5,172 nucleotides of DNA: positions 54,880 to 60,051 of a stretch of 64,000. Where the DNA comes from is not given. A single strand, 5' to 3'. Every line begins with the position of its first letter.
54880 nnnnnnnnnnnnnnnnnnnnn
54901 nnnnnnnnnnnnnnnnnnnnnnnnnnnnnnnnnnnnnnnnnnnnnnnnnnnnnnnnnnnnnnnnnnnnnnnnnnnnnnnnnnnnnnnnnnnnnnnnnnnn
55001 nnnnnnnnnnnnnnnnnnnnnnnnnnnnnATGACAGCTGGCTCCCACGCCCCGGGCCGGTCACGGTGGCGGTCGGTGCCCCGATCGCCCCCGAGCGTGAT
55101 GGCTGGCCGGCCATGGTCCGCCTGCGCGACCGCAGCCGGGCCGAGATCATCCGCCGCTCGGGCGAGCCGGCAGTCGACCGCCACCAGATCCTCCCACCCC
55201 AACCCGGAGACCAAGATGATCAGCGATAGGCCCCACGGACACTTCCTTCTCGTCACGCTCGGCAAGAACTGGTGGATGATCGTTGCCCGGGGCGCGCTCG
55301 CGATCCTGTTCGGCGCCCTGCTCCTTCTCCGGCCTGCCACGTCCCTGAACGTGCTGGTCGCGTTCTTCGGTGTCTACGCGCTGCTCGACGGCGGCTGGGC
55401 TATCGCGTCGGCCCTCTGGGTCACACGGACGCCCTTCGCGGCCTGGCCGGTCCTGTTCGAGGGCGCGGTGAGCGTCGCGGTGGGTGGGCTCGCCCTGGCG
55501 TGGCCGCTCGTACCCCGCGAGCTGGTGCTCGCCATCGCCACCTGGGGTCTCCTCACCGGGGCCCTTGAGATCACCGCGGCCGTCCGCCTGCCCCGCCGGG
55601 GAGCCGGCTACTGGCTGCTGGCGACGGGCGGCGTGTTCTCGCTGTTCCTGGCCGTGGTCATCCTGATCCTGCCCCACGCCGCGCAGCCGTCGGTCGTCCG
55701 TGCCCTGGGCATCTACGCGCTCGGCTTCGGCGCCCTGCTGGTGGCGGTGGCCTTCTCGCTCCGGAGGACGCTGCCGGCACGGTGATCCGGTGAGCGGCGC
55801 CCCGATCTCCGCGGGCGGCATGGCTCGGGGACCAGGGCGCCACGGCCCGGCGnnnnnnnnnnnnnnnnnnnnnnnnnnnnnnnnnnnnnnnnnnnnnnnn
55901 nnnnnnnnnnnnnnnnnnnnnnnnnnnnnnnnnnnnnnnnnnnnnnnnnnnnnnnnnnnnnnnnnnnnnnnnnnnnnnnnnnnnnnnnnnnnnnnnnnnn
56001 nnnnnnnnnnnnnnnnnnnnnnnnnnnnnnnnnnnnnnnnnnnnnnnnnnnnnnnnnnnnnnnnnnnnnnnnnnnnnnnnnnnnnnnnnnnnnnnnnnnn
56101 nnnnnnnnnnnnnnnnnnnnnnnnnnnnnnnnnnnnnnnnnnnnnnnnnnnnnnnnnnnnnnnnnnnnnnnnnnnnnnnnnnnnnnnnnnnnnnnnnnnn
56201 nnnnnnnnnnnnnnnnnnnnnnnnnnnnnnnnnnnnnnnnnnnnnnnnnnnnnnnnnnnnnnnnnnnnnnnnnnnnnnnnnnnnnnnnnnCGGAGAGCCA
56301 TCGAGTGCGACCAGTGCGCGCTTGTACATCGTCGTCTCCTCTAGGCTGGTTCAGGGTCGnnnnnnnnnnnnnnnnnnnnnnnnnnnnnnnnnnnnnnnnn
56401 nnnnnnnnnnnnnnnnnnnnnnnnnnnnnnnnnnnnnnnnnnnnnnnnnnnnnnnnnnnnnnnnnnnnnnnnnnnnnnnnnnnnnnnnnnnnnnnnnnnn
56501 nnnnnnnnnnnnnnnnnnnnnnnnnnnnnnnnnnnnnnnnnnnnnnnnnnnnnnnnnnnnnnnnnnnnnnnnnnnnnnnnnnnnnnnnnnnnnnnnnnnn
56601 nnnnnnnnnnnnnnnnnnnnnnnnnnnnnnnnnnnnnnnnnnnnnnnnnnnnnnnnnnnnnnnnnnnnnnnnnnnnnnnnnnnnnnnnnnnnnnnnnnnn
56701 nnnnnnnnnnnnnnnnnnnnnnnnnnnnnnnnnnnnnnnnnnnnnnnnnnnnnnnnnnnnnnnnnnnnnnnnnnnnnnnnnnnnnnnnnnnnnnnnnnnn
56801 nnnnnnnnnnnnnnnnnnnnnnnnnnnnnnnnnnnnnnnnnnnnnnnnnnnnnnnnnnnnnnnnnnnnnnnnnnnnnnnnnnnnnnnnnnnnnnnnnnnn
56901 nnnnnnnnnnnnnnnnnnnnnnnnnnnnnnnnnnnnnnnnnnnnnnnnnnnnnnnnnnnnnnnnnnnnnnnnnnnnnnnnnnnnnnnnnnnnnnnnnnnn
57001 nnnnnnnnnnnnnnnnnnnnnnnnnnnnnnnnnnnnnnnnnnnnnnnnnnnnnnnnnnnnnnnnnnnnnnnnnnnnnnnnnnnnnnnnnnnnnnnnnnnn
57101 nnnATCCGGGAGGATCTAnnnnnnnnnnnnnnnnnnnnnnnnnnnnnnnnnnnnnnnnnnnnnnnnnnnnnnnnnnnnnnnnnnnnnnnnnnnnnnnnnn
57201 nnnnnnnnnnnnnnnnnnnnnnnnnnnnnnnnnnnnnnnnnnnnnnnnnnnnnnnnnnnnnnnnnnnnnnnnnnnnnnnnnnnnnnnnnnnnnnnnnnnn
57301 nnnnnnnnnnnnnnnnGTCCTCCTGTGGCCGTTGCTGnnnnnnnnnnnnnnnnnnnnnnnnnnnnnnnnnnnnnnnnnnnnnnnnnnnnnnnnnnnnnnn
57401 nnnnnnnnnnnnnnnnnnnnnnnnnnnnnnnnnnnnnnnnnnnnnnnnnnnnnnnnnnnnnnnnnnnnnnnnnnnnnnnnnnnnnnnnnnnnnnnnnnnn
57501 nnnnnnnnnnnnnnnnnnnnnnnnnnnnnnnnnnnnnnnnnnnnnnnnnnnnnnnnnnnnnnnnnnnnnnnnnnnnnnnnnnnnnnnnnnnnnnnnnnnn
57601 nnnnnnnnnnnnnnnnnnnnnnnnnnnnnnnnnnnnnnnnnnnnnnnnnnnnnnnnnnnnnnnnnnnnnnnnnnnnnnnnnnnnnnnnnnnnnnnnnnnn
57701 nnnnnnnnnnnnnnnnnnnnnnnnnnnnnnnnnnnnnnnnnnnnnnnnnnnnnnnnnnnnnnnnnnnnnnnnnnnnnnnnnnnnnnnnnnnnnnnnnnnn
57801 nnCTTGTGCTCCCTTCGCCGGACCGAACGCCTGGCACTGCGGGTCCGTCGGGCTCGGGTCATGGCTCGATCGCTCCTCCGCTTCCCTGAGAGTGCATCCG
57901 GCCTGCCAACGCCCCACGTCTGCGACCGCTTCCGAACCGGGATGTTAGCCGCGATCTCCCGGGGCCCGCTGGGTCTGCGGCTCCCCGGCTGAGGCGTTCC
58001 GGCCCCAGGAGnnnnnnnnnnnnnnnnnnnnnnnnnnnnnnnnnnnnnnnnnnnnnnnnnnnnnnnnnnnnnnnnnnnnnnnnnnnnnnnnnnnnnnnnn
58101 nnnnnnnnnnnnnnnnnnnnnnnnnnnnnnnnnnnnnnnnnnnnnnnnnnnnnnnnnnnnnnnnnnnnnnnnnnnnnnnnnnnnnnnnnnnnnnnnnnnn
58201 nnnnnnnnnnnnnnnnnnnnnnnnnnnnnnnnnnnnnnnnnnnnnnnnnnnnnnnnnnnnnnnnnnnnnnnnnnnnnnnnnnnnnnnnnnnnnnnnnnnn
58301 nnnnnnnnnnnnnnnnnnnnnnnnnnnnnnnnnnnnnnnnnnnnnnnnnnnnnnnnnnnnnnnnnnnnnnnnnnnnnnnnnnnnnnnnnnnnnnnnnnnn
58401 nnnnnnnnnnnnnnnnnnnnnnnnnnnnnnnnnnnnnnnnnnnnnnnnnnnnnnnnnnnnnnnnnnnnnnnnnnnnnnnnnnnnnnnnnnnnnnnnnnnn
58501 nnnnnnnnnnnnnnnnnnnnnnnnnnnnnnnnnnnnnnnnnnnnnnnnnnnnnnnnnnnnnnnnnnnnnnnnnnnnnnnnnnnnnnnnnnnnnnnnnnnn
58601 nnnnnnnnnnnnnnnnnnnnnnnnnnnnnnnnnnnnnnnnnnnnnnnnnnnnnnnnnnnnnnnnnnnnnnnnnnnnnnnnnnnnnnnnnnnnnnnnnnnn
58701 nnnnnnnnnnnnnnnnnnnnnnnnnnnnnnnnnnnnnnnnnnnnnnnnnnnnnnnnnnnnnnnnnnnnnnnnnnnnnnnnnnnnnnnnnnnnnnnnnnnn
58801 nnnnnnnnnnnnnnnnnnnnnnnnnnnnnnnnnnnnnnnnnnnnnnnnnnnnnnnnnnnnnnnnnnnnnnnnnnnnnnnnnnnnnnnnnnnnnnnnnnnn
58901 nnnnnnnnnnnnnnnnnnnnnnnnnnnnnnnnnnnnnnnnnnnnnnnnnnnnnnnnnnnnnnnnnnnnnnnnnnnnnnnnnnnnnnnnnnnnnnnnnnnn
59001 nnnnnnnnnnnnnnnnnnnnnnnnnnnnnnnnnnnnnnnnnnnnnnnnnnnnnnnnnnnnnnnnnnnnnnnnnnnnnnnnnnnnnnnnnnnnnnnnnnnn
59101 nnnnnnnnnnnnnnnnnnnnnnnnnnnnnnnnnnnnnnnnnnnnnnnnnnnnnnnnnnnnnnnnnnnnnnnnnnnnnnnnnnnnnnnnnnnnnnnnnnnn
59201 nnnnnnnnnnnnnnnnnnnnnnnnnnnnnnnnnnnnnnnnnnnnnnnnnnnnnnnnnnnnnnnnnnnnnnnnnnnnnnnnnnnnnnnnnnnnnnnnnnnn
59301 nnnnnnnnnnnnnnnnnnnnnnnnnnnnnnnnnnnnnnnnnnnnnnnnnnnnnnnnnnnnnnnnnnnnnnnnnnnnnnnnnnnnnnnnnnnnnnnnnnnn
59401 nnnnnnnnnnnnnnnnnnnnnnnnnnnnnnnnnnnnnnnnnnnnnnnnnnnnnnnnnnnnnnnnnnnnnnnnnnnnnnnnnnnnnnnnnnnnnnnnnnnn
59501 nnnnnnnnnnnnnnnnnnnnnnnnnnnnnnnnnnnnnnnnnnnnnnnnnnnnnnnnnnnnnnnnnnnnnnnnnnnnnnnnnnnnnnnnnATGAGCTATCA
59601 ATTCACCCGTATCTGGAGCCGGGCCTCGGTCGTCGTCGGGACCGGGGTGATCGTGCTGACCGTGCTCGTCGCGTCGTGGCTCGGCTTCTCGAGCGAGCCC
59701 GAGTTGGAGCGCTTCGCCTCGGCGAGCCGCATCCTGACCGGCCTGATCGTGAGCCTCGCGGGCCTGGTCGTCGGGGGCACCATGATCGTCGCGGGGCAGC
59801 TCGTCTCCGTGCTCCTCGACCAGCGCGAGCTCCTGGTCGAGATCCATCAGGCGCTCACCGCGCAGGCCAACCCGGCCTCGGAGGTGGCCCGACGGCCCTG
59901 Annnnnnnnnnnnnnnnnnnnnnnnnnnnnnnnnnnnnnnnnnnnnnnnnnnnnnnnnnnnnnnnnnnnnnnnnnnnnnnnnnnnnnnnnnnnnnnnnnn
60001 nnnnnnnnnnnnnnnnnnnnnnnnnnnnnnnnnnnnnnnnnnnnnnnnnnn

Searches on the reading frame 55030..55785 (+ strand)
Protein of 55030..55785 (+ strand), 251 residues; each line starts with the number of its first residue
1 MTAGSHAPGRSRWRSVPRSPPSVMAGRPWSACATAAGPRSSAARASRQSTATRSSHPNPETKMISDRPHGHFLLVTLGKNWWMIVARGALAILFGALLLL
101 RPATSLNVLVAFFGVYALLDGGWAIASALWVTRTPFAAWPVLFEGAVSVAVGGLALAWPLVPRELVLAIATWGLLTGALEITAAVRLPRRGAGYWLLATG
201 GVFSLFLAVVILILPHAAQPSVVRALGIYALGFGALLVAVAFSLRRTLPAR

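Call 12: search_protein_families(library=pfam, proteins=[window:55030-55785:+])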
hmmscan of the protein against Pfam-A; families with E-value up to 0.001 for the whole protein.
window:55030-55785:+ (251 aa): 2 families
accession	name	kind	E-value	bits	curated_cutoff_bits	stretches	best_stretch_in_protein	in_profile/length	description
PF03729.18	DUF308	-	5.9e-13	49.3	25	1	87-156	2-72/73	Short repeat of unknown function (DUF308)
PF10204.14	DuoxA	-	0.00025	20.6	23.3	0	71-115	233-277/279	Dual oxidase maturation factor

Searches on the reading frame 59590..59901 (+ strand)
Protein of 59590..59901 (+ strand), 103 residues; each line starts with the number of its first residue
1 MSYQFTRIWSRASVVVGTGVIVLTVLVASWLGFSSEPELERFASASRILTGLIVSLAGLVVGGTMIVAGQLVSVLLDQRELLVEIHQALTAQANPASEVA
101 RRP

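Call 12: search_protein_families(library=pfam, proteins=[window:59590-59901:+])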
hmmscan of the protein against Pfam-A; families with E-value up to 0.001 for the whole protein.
window:59590-59901:+ (103 aa): 0 families

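Call 17: find_encoding_contigs(protein=window:59590-59901:+, flank=10000, max_places=6)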
Protein window:59590-59901:+ (103 aa): no gene with exactly this product is on record in the collection.
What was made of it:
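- Tried and rejected: An exact-protein look-up for the window's two-TM protein found nothing (call 17), so the source record itself is not in the collection.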

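Call 18: find_homologous_proteins(query=window:59590-59901:+)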
Query window:59590-59901:+ (103 aa): 71 proteins with E <= 0.001 among 184 candidates.
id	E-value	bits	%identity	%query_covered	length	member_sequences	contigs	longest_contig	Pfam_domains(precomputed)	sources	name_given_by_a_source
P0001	8.2e-55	201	99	100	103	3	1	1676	-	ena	-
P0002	3.6e-47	176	84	100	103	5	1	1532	-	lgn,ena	-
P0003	5.5e-45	169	84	99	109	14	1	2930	-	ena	-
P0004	4.8e-44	166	80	100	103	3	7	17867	-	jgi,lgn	jgi:hypothetical protein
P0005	9.3e-44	165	83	99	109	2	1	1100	-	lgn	-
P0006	1.9e-43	164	80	100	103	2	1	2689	-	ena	-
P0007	1.9e-43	164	81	99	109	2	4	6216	-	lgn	-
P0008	6.3e-43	163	82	100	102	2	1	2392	-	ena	-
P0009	8.2e-43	162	80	99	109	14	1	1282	-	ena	-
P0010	1.0e-42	162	81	100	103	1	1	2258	-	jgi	-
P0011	4.5e-41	157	79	100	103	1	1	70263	-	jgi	jgi:hypothetical protein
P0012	1.2e-40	155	79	92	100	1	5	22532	-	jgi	jgi:hypothetical protein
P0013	1.3e-37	146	73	100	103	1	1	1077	-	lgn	-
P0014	2.3e-34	135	67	99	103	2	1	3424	-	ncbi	-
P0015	2.9e-34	135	71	99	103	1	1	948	-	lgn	-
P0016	9.8e-34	133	66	100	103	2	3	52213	-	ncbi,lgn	-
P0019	2.1e-32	129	64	100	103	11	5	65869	-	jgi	jgi:hypothetical protein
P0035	8.7e-30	121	63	94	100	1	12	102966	-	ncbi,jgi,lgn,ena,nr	ncbi:MAG TPA: hypothetical protein VFY90_07305 [Tepidiformaceae bacterium]|jgi:hypothetical protein|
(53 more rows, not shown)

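Call 19: find_encoding_contigs(protein=P0011, flank=10000, max_places=3)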
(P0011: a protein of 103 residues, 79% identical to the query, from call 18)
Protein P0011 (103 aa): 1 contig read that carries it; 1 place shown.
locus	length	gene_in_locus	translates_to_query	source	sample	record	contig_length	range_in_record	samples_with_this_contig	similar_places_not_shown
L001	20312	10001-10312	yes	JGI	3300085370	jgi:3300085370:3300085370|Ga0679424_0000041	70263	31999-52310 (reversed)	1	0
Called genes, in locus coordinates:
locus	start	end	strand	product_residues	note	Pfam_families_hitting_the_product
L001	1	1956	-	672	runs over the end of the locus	PF00795:CN_hydrolase, PF02540:NAD_synthase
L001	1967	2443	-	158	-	PF00582:Usp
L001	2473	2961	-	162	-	-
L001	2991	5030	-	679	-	PF22745:Nlig-Ia, PF01653:DNA_ligase_aden, PF03120:OB_DNA_ligase, PF03119:DNA_ligase_ZBD, PF12826:HHH_2, PF14520:HHH_5 (weak), PF00533:BRCT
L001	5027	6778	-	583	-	PF14716:HHH_8, PF00633:HHH (faint), PF14520:HHH_5 (weak), PF14791:DNA_pol_B_thumb, PF02811:PHP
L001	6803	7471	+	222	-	PF01864:CarS-like, PF01148:CTP_transf_1 (weak)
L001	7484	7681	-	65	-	-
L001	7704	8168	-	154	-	PF00571:CBS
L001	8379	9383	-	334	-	PF03949:Malic_M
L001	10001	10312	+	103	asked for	-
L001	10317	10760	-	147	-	PF00571:CBS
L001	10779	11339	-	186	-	PF00571:CBS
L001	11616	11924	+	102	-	-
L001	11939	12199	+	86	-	-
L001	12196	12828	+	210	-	PF05494:MlaC, PF16156:DUF4864 (weak)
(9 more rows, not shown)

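Call 20: find_encoding_contigs(protein=P0004, flank=10000, max_places=4)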
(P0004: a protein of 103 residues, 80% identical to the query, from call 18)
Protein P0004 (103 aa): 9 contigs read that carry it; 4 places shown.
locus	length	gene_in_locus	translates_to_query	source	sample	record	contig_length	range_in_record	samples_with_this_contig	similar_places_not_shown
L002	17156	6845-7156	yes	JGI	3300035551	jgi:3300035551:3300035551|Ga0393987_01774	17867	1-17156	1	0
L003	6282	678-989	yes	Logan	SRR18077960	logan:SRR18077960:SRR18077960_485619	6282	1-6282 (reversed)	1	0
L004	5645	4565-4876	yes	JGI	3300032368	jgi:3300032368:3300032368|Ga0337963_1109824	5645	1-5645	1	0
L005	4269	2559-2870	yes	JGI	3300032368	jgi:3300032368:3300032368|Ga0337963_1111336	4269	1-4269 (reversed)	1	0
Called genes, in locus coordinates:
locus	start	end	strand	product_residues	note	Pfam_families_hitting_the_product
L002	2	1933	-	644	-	?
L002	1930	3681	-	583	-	PF14716:HHH_8, PF00633:HHH (faint), PF14520:HHH_5 (weak), PF14791:DNA_pol_B_thumb, PF02811:PHP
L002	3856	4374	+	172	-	-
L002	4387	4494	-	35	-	-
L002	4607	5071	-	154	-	-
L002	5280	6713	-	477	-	PF00390:malic, PF03949:Malic_M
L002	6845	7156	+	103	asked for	-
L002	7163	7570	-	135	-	-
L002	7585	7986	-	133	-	PF00571:CBS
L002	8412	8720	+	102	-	-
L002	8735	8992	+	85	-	-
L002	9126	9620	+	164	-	-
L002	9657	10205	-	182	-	-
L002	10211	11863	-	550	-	-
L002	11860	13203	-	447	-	-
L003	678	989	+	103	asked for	-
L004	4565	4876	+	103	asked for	-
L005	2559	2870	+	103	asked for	-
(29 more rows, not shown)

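Call 21: find_encoding_contigs(protein=P0012, flank=10000, max_places=4)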
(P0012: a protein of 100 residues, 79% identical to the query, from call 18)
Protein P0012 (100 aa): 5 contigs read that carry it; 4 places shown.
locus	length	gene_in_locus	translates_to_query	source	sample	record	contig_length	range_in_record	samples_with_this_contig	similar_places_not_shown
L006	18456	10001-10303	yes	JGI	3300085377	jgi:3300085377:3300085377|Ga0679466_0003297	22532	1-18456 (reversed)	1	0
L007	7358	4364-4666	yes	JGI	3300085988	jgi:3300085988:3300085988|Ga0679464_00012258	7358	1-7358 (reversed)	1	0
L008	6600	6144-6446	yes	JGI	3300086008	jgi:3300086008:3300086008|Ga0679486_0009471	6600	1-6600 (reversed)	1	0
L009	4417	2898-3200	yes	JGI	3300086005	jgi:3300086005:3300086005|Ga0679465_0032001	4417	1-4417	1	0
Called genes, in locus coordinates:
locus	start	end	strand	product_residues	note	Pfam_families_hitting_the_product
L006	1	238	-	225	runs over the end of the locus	PF00005:ABC_tran, PF13304:AAA_21 (faint)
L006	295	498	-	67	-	-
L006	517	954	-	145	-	PF00582:Usp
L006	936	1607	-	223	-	PF01135:PCMT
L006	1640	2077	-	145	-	PF00011:HSP20, PF17886:ArsA_HSP20 (weak)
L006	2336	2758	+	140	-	PF00571:CBS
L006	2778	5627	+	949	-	PF00550:PP-binding, PF00501:AMP-binding, PF01553:Acyltransferase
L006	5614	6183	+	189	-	PF03729:DUF308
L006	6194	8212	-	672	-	PF00795:CN_hydrolase, PF02540:NAD_synthase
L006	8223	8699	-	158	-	PF00582:Usp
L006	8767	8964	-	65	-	-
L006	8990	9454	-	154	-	PF00571:CBS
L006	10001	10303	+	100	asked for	-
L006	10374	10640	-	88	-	PF00571:CBS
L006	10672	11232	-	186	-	PF00571:CBS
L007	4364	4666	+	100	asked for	-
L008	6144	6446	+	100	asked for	-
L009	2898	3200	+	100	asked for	-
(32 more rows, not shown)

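Call 22: find_encoding_contigs(protein=P0016, flank=10000, max_places=2)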
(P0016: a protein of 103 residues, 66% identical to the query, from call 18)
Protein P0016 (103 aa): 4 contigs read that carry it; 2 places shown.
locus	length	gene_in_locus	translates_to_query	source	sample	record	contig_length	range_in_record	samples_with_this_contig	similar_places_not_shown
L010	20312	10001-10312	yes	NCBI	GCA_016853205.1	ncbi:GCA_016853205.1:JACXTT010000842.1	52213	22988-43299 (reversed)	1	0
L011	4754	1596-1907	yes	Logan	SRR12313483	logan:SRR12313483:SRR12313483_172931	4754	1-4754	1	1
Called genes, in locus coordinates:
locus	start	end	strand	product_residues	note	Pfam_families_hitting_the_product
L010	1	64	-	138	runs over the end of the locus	PF00571:CBS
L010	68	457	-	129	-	PF10025:DUF2267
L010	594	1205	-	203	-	-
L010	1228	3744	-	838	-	PF00690:Cation_ATPase_N, PF00122:E1-E2_ATPase, PF13246:Cation_ATPase, PF00702:Hydrolase, PF12710:HAD (weak), PF08282:Hydrolase_3 (faint), PF00689:Cation_ATPase_C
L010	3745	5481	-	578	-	PF00702:Hydrolase (faint), PF05116:S6PP (faint), PF08282:Hydrolase_3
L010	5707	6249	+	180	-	PF00691:OmpA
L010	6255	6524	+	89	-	-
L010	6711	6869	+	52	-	-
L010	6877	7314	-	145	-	PF00582:Usp, PF07992:Pyr_redox_2 (weak)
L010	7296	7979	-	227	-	PF01135:PCMT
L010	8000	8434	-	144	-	PF00011:HSP20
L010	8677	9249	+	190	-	PF03729:DUF308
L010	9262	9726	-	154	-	PF00571:CBS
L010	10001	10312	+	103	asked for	-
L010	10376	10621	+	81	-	-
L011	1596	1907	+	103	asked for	-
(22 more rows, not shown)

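Call 23: find_encoding_contigs(protein=P0019, flank=10000, max_places=2)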
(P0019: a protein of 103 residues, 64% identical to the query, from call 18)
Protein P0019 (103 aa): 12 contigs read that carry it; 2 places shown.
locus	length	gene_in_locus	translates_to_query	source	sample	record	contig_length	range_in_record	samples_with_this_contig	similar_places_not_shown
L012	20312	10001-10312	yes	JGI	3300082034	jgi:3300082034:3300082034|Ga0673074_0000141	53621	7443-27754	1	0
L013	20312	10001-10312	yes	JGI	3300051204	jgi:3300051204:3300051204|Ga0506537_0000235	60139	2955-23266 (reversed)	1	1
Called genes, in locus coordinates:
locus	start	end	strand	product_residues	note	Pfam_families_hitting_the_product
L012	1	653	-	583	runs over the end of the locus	PF00702:Hydrolase (weak), PF05116:S6PP (faint), PF08282:Hydrolase_3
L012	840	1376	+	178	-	PF00691:OmpA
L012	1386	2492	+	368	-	PF02812:ELFV_dehydrog_N, PF00208:ELFV_dehydrog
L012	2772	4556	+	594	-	PF03169:OPT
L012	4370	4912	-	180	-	PF00005:ABC_tran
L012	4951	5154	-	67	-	-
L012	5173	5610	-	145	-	PF00582:Usp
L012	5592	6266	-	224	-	PF01135:PCMT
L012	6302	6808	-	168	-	PF00011:HSP20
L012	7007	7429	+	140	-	PF00571:CBS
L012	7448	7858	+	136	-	PF03729:DUF308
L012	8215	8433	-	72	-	-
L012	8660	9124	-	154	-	PF00571:CBS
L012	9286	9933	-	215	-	PF00582:Usp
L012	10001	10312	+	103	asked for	-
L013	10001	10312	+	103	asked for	-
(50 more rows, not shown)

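Call 24: find_encoding_contigs(protein=P0035, flank=10000, max_places=3)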
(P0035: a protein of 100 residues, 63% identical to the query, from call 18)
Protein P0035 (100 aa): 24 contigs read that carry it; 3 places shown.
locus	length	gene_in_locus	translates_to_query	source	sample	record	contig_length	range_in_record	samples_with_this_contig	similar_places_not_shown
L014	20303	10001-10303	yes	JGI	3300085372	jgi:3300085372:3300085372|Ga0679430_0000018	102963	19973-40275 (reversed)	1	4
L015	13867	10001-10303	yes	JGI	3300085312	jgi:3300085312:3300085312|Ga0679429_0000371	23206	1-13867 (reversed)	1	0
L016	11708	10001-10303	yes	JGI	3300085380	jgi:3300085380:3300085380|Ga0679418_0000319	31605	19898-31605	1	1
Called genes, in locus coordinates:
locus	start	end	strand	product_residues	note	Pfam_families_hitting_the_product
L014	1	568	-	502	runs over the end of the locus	PF25917:BSH_RND, PF25876:HH_MFP_RND (faint), PF25944:Beta-barrel_RND (weak), PF25954:Beta-barrel_RND_2, PF25990:Beta-barrel_YknX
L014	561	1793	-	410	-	PF12704:MacB_PCD, PF02687:FtsX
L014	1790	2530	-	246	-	PF00005:ABC_tran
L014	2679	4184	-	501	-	PF06723:MreB_Mbl (faint), PF00012:HSP70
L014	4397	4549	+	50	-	-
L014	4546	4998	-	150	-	PF00582:Usp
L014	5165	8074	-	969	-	PF00690:Cation_ATPase_N, PF00122:E1-E2_ATPase, PF00702:Hydrolase, PF13246:Cation_ATPase, PF12710:HAD (weak), PF00689:Cation_ATPase_C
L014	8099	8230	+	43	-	-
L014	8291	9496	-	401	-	PF00162:PGK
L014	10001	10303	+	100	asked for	-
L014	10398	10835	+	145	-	PF00582:Usp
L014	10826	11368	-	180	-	PF05951:Peptidase_M15_2, PF08291:Peptidase_M15_3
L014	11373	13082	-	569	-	PF20142:Scaffold, PF01471:PG_binding_1, PF03734:YkuD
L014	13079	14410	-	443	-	PF02606:LpxK (faint)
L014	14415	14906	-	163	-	PF00571:CBS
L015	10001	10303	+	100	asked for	-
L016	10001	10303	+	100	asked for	-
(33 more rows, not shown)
